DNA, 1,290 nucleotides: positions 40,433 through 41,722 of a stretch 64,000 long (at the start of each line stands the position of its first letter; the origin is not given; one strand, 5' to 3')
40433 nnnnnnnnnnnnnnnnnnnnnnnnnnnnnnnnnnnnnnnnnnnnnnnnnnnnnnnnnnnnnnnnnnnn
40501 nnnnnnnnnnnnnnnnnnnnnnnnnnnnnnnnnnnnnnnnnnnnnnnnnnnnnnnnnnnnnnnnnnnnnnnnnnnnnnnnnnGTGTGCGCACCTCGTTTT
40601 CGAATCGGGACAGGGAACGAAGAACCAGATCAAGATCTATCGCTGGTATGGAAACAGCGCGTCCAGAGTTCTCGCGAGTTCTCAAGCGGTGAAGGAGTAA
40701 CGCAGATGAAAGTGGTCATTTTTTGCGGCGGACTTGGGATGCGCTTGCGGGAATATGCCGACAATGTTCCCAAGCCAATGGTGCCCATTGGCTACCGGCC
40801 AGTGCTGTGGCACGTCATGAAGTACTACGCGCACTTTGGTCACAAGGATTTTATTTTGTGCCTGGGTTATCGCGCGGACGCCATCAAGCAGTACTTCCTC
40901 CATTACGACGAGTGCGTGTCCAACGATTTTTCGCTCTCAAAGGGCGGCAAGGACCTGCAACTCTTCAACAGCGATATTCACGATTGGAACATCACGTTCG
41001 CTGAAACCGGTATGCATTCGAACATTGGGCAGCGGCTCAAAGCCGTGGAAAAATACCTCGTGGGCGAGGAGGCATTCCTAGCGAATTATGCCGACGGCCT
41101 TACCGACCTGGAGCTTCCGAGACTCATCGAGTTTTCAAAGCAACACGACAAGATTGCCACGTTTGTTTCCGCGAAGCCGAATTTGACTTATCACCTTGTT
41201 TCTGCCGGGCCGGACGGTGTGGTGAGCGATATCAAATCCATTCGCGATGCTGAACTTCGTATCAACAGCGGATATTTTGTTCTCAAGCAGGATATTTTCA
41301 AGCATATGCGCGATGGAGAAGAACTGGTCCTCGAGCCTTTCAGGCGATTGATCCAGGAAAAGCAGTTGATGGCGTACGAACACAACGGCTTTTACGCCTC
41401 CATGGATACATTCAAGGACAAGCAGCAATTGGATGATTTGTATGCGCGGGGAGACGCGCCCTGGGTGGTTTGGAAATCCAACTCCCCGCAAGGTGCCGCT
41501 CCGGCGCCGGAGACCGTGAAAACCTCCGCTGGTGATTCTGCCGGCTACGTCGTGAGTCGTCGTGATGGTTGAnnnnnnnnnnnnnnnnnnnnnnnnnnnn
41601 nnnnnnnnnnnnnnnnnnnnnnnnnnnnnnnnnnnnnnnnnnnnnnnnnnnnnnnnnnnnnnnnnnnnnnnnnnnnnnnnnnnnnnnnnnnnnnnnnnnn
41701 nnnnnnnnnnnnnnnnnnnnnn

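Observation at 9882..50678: Eight sigma54-type -24/-12 boxes mark the heads of the transcription units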

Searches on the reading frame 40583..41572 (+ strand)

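Call 17: search_protein_families(library=ncbifam, proteins=[window:40583-41572:+])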
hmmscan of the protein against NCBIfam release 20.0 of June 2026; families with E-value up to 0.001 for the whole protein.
window:40583-41572:+ (329 aa): 14 families
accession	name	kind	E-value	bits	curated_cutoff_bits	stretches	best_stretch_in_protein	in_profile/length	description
TIGR02623.1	G1P_cyt_trans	equivalog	1e-63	215.2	300.25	1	42-297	1-255/255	glucose-1-phosphate cytidylyltransferase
NF049965.1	GlMnHpPGnyltfHddC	equivalog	3.3e-16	59.6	300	1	42-108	1-67/221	D-glycero-D-manno-heptose 1-phosphate guanosyltransferase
TIGR03992.1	Arch_glmU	subfamily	1.4e-15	57.1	292.1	1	42-107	1-66/393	bifunctional sugar-1-phosphate nucleotidylyltransferase/acetyltransferase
NF045761.1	NAMPUrTaseMurU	equivalog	1.5e-12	47.8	250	1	42-104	1-63/226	N-acetylmuramate alpha-1-phosphate uridylyltransferase MurU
NF052502.1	man1P_GTase_Rv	exception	5.7e-12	45.1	440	1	43-106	2-65/352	mannose-1-phosphate guanylyltransferase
NF041313.1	UDPGP_AglF_Halo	equivalog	8.1e-11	41.8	400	1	42-105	1-64/234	UTP--glucose-1-phosphate uridylyltransferase AglF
TIGR01099.1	galU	equivalog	2e-08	34.2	326.8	1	42-192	2-150/261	UTP--glucose-1-phosphate uridylyltransferase GalU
NF041135.1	IPPtranDIPPsyn_Thcocales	equivalog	5.3e-06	25.7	580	1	42-107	1-62/419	bifunctional L-myo-inositol-1-phosphate cytidylyltransferase/CDP-L-myo-inositol myo-inositolphosphotransferase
TIGR01208.1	rmlA_long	equivalog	3e-05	23.1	320.25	1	43-104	1-63/353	glucose-1-phosphate thymidylyltransferase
TIGR01173.1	glmU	equivalog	0.00015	20.8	366.85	1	42-109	1-65/452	bifunctional UDP-N-acetylglucosamine diphosphorylase/glucosamine-1-phosphate N-acetyltransferase GlmU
NF041173.1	Sug_nt_acttase_Thmprot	equivalog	0.00016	20.7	600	0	42-242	1-176/405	bifunctional sugar-1-phosphate nucleotidylyltransferase/acetyltransferase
NF045665.1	NTPtran_DVU1551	equivalog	0.00077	18.6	315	0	43-107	2-61/359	DVU_1551 family NTP transferase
NF001186.0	PRK00155.2-3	equivalog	0.00083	18.9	253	0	41-123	4-83/224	2-C-methyl-D-erythritol 4-phosphate cytidylyltransferase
NF007516.0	PRK10122.1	equivalog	0.00086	18.5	534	0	40-105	2-67/297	UTP--glucose-1-phosphate uridylyltransferase GalF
